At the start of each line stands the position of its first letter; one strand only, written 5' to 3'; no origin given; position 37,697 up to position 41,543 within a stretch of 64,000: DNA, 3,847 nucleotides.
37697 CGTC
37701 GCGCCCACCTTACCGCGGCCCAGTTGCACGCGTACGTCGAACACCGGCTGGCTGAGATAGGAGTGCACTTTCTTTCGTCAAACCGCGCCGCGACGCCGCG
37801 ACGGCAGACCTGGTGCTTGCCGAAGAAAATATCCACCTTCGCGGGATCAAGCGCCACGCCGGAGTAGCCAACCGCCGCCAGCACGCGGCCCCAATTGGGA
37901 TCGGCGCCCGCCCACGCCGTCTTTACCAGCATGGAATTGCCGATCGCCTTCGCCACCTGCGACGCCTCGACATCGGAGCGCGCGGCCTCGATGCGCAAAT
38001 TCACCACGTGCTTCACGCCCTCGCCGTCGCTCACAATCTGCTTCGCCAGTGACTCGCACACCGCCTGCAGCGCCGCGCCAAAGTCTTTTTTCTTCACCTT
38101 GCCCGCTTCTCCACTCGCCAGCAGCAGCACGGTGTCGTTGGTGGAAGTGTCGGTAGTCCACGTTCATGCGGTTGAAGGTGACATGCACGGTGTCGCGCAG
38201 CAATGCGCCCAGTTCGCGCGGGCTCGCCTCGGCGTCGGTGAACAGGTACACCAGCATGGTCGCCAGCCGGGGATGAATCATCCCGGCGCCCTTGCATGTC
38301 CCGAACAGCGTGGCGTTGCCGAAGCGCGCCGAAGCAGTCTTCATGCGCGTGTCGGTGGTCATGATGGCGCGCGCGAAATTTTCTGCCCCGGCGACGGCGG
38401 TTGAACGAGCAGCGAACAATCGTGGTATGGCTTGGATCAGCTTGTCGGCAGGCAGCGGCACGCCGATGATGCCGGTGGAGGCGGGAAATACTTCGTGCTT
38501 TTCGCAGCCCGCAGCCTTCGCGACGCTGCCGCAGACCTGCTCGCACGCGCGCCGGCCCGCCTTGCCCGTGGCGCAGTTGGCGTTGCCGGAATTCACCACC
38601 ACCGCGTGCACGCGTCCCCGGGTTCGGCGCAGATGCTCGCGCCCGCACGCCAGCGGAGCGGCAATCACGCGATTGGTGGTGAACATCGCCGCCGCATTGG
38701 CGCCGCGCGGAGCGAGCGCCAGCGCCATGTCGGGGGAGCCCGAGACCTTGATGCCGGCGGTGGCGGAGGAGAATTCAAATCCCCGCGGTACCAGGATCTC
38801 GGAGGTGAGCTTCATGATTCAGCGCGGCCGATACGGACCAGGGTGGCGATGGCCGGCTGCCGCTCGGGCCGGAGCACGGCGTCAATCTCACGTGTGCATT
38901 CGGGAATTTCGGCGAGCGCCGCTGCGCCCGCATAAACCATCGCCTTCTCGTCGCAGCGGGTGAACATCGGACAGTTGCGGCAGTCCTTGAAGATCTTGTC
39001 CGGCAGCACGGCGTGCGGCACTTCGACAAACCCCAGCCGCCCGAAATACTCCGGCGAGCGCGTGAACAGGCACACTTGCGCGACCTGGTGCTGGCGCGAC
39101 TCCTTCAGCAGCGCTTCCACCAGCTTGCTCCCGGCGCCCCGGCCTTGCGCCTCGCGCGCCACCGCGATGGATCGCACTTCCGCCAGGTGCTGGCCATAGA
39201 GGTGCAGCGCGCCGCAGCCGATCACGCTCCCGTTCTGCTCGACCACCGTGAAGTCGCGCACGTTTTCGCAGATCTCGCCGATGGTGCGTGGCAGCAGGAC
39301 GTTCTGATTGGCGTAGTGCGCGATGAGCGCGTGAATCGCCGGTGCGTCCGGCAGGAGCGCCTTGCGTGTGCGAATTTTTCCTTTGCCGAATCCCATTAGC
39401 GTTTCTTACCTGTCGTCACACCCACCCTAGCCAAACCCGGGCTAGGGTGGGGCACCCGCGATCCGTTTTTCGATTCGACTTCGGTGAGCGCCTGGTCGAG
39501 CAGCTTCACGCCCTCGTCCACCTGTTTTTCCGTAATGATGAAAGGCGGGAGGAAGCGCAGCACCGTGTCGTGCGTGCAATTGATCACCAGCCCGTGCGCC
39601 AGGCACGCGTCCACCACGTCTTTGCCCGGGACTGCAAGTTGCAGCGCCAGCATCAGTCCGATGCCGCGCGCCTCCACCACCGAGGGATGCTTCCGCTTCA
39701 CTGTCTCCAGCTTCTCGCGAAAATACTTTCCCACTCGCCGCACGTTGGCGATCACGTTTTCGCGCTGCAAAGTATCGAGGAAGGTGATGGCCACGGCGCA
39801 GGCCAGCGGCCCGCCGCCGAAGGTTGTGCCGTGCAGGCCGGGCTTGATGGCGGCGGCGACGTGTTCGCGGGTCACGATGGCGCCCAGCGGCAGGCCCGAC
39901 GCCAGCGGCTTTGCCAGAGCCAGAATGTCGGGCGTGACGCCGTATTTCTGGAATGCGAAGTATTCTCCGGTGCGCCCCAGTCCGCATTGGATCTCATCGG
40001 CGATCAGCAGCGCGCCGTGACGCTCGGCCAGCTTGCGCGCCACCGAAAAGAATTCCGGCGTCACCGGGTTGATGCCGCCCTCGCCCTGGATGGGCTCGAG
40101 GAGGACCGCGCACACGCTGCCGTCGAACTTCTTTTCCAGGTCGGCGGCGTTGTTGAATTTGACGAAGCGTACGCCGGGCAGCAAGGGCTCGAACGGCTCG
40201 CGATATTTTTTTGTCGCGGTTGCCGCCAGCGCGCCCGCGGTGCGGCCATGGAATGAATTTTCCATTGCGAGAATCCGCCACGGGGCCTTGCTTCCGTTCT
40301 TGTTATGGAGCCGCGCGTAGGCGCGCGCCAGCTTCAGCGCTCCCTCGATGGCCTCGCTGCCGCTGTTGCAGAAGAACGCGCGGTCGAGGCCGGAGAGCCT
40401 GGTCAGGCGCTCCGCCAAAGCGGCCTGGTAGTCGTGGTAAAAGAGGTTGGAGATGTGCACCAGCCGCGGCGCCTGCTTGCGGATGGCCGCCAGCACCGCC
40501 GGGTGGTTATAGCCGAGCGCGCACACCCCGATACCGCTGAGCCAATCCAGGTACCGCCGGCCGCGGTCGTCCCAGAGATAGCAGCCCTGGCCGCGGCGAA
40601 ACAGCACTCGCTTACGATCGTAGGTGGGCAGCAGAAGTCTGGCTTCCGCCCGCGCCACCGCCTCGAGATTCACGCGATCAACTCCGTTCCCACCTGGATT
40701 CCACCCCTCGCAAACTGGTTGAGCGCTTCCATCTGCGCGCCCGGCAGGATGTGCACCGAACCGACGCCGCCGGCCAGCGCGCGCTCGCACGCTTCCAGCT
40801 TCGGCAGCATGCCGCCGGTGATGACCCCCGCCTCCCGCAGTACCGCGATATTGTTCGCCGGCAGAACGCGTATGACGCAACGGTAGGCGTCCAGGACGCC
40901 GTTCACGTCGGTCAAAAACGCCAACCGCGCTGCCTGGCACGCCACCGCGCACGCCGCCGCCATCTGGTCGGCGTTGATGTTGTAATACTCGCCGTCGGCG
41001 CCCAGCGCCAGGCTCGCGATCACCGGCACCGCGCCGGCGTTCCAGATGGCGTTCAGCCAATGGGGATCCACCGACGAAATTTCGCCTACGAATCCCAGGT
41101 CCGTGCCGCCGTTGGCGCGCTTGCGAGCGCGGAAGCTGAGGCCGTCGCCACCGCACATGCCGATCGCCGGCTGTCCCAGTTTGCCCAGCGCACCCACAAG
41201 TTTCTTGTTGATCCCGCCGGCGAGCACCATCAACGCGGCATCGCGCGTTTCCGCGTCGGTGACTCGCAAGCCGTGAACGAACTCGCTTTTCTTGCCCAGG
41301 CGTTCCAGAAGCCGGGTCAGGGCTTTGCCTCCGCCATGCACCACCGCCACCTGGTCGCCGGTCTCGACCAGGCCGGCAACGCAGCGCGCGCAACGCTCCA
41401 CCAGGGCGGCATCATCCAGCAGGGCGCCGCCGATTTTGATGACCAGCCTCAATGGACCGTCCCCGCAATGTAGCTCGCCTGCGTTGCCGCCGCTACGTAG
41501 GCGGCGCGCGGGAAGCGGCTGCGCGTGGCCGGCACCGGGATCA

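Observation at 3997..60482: Intergenic arrays of 3-5 tandem 6-10-nt units, a different unit at each locus, often paired as periodic-arm hairpins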

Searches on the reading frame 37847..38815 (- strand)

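Call 11: search_protein_families(library=pfam, proteins=[window:37847-38815:-])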
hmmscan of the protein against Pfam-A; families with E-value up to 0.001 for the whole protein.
window:37847-38815:- (322 aa): 1 family
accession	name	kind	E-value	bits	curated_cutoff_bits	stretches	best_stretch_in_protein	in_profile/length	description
PF01960.23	ArgJ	-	4.6e-65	220.2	32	1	15-220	2-202/377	ArgJ family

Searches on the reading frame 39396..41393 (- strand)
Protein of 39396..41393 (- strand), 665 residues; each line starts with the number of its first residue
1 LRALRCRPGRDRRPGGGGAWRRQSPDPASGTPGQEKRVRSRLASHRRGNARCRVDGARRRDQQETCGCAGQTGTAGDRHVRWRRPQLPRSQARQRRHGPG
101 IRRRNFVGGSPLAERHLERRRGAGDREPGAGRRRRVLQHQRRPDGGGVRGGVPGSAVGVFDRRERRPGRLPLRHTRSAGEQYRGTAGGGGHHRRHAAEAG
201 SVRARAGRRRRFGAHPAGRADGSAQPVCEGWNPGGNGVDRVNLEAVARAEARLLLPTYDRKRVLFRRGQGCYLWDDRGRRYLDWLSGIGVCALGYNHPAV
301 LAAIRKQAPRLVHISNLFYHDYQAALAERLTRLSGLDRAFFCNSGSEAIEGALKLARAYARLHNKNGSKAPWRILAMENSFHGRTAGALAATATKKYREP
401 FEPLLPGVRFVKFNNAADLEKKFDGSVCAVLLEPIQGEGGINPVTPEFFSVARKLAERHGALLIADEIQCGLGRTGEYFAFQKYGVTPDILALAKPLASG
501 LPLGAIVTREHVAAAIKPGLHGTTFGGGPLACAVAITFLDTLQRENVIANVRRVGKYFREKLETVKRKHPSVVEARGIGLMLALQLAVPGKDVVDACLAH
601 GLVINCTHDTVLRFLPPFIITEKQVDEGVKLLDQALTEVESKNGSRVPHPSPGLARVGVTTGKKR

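Call 11: search_protein_families(library=pfam, proteins=[window:39396-41393:-])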
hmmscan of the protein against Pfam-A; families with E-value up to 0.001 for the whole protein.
window:39396-41393:- (665 aa): 1 family
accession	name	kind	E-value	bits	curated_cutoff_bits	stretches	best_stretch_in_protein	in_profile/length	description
PF00202.27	Aminotran_3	-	2.9e-118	395.5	30.5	1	263-636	11-403/403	Aminotransferase class-III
